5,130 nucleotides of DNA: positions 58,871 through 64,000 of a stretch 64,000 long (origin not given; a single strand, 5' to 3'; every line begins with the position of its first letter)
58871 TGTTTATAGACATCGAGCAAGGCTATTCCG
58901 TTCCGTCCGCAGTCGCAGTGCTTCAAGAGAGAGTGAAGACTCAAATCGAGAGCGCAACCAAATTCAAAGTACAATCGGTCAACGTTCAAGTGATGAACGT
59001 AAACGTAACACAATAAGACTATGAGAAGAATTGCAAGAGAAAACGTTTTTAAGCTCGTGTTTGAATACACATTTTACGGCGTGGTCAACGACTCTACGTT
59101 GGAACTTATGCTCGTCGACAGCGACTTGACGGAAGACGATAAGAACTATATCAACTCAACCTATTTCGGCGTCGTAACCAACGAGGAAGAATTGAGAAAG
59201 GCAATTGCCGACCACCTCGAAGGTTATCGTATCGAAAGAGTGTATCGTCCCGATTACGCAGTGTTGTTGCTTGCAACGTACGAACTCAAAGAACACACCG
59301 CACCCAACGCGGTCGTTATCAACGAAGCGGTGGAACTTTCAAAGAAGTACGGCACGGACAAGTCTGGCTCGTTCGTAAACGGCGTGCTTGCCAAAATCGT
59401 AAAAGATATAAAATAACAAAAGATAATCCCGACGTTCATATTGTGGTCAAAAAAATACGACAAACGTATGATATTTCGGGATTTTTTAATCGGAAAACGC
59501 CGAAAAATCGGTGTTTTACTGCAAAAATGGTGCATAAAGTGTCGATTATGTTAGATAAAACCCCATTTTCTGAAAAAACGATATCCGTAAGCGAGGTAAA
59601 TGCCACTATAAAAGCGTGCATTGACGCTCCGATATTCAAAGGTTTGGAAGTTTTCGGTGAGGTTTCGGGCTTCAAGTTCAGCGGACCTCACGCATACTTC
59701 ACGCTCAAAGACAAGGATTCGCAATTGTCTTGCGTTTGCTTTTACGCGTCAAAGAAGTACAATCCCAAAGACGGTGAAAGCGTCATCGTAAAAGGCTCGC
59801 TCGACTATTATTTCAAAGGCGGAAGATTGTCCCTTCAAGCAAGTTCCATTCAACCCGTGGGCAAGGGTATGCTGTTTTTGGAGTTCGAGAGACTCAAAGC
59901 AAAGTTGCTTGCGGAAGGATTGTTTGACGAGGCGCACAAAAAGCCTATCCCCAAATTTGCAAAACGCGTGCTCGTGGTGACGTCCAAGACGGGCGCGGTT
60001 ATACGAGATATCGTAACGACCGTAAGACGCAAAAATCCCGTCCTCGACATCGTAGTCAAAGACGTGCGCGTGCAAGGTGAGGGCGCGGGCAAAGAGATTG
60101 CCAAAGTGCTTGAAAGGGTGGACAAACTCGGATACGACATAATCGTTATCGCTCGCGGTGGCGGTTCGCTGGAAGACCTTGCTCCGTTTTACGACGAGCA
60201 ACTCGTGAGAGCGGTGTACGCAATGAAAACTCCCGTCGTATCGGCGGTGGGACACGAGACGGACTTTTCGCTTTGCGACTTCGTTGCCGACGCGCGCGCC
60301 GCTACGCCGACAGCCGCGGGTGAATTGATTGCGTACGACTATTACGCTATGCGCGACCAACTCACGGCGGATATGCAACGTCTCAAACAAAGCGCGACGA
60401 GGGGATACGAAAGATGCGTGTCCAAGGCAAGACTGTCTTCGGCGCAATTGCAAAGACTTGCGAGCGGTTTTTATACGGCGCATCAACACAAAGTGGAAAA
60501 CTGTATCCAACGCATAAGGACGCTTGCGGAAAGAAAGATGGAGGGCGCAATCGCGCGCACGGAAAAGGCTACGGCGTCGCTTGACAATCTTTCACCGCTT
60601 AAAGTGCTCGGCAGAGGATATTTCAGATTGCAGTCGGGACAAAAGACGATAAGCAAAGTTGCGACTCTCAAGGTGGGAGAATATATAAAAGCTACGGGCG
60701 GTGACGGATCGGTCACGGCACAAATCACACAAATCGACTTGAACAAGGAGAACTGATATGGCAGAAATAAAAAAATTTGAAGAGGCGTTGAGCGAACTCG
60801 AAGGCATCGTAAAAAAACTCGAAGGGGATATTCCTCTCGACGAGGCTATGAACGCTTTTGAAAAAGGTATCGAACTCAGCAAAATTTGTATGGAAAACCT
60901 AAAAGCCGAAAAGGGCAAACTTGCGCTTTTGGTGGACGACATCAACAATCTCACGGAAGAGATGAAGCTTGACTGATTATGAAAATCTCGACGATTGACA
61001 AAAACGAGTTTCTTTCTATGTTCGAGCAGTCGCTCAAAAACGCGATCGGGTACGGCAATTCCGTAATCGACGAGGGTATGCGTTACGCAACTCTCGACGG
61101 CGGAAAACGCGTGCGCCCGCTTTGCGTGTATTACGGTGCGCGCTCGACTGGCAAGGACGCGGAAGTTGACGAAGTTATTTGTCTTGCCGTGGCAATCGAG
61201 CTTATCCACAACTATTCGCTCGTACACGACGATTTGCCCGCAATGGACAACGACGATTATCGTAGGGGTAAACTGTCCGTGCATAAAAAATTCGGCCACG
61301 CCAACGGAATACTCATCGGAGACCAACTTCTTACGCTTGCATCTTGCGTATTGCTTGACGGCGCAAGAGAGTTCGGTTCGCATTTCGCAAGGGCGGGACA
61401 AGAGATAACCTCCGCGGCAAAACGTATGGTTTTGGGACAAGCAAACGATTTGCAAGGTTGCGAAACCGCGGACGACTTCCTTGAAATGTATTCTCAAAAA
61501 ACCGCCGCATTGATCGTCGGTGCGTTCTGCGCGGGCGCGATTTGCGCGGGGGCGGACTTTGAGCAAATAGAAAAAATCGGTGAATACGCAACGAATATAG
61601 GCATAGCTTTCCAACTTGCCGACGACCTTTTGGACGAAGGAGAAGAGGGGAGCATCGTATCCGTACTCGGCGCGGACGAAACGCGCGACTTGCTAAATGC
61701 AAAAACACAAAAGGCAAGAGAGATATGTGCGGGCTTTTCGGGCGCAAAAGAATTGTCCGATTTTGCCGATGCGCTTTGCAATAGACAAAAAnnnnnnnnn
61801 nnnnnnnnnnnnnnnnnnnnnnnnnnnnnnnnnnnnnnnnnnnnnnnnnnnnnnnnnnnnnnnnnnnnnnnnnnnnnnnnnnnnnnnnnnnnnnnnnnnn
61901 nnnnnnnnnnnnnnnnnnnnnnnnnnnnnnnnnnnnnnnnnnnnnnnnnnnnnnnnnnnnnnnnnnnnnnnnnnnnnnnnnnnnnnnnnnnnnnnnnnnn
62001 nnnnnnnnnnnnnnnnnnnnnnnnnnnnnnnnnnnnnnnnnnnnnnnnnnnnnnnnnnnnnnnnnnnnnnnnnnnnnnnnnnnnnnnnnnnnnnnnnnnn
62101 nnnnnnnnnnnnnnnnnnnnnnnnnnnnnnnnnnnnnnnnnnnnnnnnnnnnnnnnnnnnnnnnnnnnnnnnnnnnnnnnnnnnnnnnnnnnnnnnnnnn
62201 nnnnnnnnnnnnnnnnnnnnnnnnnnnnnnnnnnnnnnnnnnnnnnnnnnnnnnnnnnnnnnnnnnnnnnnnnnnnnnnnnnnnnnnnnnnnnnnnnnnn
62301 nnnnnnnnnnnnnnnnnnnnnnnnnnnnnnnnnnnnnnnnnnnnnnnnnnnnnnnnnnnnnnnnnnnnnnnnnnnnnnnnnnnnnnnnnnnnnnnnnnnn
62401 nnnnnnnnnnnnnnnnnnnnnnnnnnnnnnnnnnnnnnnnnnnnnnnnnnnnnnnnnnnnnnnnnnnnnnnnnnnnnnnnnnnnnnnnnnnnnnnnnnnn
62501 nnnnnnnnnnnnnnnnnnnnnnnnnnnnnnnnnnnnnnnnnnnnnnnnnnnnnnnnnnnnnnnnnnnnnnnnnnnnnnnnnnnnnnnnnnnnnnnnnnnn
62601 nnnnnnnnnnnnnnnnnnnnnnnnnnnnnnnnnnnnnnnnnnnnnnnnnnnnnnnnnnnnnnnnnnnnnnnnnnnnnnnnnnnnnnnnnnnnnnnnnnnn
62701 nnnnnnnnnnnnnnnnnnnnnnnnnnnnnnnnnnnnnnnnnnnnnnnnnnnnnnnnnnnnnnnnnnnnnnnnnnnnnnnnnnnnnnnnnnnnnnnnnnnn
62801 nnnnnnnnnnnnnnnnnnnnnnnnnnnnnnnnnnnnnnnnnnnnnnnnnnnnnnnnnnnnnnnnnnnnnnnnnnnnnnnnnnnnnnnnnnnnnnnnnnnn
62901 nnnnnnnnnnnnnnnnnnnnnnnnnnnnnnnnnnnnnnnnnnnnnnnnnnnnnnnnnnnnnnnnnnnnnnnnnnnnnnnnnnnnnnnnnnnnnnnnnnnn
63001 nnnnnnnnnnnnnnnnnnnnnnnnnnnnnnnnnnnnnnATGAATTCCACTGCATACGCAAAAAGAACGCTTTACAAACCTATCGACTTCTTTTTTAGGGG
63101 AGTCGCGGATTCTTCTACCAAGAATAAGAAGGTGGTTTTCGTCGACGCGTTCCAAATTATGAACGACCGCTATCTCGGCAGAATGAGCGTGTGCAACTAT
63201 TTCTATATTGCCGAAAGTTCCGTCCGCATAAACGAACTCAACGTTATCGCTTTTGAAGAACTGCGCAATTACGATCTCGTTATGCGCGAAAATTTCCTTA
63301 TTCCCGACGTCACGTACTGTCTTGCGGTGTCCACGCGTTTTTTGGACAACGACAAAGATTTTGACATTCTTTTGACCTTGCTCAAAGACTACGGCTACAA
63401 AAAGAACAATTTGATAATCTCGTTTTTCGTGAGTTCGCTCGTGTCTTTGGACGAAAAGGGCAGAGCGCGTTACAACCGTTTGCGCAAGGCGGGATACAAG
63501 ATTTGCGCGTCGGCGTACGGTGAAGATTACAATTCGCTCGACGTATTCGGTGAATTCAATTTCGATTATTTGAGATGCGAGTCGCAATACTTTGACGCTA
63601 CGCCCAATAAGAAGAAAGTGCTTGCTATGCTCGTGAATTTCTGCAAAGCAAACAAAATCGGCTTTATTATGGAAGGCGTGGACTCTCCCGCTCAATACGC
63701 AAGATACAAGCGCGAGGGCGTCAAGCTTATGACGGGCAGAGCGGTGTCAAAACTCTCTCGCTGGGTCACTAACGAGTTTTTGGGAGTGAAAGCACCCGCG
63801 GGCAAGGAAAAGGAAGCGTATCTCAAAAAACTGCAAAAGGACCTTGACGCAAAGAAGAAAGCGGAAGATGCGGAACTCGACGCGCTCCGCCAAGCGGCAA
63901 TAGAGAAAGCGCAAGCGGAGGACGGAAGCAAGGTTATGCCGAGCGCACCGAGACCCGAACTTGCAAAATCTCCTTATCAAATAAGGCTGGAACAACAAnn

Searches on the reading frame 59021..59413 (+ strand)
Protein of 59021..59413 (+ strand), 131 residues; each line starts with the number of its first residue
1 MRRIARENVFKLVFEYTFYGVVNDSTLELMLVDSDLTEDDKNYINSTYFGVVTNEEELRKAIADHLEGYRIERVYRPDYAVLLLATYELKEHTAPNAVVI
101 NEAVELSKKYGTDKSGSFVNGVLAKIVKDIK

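Call 67: search_protein_families(library=pfam, proteins=[window:59021-59413:+], max_evalue=1e-8)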
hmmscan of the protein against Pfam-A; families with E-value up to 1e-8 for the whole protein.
window:59021-59413:+ (131 aa): 1 family
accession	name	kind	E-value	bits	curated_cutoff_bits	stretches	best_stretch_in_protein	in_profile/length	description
PF01029.23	NusB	-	7e-29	101.3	23.1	1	4-128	2-133/133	NusB family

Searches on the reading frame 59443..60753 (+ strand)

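Call 67: search_protein_families(library=pfam, proteins=[window:59443-60753:+], max_evalue=1e-8)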
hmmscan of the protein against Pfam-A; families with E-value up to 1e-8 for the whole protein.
window:59443-60753:+ (437 aa): 3 families
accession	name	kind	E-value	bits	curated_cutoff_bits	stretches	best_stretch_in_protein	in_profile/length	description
PF02601.20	Exonuc_VII_L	-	9e-75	252.5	35.9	2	160-365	1-206/315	Exonuclease VII, large subunit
PF13742.12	tRNA_anti_2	-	1.4e-20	73.7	27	1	47-137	1-95/95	OB-fold nucleic acid binding domain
PF01336.31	tRNA_anti-codon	-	2.2e-09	37.6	27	0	70-139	3-75/75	OB-fold nucleic acid binding domain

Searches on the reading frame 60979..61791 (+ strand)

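Call 59: search_protein_families(library=pfam, proteins=[window:60979-61791:+], max_evalue=0.001)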
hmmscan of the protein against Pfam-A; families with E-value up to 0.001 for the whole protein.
window:60979-61791:+ (271 aa): 1 family
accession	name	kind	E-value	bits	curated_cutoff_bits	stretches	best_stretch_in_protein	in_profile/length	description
PF00348.22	polyprenyl_synt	-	9.6e-44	149.9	27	1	29-219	3-190/251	Polyprenyl synthetase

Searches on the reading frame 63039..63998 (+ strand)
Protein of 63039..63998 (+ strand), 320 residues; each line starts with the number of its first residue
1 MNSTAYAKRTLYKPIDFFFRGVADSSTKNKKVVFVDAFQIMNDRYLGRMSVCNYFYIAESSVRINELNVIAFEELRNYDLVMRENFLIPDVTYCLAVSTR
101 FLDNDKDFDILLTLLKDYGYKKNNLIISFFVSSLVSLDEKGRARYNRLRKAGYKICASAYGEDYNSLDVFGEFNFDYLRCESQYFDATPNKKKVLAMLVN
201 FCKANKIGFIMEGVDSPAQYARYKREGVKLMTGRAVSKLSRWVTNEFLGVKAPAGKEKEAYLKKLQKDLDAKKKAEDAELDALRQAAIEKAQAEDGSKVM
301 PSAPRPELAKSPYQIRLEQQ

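Call 67: search_protein_families(library=pfam, proteins=[window:63039-63998:+], max_evalue=1e-8)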
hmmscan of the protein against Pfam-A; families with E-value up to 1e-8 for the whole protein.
window:63039-63998:+ (320 aa): 1 family
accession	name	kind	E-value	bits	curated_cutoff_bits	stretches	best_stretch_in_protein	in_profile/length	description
PF00563.25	EAL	-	8.8e-19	68.2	31.3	1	27-238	23-235/236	EAL domain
